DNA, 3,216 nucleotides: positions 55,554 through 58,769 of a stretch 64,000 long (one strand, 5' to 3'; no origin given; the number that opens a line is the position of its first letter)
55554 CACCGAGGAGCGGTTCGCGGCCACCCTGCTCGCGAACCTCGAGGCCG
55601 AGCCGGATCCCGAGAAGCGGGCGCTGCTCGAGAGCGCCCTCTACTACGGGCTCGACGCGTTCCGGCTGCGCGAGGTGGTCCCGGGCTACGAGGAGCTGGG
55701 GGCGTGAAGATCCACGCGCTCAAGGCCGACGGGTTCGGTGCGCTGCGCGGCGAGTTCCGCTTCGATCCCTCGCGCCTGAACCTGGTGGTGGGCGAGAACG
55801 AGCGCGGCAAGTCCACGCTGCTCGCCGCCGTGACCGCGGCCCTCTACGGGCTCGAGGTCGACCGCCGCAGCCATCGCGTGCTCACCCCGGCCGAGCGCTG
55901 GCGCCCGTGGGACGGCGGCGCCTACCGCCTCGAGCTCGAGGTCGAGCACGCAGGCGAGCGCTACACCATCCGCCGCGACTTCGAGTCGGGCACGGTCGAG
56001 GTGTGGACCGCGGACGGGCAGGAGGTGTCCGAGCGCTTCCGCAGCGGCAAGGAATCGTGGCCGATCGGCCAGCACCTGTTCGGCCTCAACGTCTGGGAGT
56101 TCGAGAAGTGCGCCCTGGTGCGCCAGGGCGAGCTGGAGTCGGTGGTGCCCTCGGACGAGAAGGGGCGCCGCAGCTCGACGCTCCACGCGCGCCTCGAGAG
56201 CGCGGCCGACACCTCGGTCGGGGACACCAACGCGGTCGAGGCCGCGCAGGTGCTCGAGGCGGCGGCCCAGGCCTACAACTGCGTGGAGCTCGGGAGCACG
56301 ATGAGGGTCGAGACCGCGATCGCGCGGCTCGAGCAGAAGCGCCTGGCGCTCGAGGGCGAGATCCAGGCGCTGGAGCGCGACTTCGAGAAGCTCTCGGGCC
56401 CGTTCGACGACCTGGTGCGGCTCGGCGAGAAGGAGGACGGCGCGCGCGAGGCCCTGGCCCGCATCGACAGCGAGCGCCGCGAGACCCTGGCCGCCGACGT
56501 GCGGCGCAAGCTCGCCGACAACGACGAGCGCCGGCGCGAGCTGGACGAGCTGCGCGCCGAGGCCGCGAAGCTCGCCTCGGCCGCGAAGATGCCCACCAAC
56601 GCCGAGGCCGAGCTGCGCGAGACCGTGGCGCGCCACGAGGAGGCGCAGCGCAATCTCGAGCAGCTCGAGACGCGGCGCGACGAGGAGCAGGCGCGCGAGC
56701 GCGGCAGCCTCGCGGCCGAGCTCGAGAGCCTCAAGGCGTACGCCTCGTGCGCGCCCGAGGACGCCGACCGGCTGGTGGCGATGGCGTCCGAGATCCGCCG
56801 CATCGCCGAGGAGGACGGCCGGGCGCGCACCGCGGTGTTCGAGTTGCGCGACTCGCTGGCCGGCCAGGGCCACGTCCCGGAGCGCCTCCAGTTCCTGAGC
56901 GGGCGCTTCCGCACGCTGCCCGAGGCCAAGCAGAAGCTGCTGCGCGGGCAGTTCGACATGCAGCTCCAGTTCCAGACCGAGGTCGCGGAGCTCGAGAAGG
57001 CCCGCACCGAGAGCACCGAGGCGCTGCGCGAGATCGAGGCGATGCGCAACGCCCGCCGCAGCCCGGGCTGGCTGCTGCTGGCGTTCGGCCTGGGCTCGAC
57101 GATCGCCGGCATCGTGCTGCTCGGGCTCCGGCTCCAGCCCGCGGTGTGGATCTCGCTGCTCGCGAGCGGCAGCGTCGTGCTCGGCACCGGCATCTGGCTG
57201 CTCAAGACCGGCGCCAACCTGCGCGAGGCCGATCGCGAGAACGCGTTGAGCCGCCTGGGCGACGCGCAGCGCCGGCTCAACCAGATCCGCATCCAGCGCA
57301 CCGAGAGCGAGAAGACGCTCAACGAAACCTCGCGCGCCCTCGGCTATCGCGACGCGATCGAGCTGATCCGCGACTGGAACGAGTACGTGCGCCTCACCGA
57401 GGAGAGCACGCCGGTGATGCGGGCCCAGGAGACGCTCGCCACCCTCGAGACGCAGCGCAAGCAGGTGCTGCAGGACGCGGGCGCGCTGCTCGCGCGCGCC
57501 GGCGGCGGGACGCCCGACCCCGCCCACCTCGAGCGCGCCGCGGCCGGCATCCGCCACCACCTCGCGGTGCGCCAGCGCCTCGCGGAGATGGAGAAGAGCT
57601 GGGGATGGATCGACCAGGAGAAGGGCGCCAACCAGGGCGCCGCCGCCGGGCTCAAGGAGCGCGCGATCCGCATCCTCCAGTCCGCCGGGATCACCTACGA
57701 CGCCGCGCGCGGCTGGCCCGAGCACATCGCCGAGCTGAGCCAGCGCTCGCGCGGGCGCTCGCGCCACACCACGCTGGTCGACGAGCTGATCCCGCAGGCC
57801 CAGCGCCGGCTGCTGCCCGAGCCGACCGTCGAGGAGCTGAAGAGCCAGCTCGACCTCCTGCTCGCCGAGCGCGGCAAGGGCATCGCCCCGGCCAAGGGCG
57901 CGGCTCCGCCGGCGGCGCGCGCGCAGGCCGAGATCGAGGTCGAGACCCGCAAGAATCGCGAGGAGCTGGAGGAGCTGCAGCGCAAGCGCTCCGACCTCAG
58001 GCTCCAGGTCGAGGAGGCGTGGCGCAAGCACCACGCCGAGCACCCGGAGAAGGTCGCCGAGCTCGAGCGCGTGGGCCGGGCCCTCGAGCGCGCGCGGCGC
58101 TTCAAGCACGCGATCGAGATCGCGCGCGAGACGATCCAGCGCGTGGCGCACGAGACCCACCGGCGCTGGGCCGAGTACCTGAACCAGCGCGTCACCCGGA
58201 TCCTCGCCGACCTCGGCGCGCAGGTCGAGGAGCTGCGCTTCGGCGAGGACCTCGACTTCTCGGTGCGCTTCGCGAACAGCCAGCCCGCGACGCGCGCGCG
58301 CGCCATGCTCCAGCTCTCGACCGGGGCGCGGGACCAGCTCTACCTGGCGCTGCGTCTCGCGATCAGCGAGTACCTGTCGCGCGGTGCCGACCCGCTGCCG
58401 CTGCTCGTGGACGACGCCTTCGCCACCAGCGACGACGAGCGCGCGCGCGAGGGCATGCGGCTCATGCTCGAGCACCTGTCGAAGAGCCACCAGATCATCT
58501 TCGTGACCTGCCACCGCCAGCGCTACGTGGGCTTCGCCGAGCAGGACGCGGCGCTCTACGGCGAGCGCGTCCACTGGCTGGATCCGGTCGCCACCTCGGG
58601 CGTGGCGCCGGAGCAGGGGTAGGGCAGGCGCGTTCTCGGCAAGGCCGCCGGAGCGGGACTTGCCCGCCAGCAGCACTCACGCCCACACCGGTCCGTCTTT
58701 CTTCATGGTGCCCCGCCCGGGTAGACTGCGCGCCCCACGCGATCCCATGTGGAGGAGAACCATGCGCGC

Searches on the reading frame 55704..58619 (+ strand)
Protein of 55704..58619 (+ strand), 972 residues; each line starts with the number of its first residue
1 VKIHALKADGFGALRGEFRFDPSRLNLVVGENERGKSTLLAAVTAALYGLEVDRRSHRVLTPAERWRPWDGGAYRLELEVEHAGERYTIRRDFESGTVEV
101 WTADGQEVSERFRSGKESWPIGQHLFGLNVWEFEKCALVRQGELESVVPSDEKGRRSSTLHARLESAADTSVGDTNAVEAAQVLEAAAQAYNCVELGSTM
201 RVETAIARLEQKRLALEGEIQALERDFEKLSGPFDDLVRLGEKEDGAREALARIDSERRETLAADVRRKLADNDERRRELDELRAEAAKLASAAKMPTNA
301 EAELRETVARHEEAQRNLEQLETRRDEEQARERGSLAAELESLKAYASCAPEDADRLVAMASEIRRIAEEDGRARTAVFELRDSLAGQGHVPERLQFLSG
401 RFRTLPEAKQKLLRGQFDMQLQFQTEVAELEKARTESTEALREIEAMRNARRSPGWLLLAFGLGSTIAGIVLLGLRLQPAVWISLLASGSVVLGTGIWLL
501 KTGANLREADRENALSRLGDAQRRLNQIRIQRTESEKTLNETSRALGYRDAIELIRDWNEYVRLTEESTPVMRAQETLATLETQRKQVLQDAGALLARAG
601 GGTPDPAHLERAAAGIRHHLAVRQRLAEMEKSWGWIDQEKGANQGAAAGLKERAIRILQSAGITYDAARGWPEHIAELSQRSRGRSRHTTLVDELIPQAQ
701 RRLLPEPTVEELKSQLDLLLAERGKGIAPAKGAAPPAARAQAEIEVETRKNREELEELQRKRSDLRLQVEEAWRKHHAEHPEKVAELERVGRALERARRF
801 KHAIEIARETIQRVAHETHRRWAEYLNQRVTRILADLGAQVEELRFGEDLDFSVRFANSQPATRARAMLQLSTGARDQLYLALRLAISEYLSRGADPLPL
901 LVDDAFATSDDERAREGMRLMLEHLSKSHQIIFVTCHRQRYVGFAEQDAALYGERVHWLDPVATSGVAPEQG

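Call 53: search_protein_families(library=pfam, proteins=[window:55704-58619:+], max_evalue=0.001)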
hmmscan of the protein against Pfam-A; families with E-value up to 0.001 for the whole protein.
window:55704-58619:+ (972 aa): 4 families
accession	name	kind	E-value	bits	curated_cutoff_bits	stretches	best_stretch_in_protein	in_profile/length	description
PF13476.12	AAA_23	-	1.9e-08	35.6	27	1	8-145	4-87/201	AAA domain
PF02463.25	SMC_N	-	4.3e-08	33.3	40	1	516-947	135-207/220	RecF/RecN/SMC N terminal domain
PF13514.12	AAA_27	-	6.1e-08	32.9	22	1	1-54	1-57/206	AAA domain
PF13558.12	SbcC_Walker_B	-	2.5e-05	24.9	27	1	849-921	11-88/90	SbcC/RAD50-like, Walker B motif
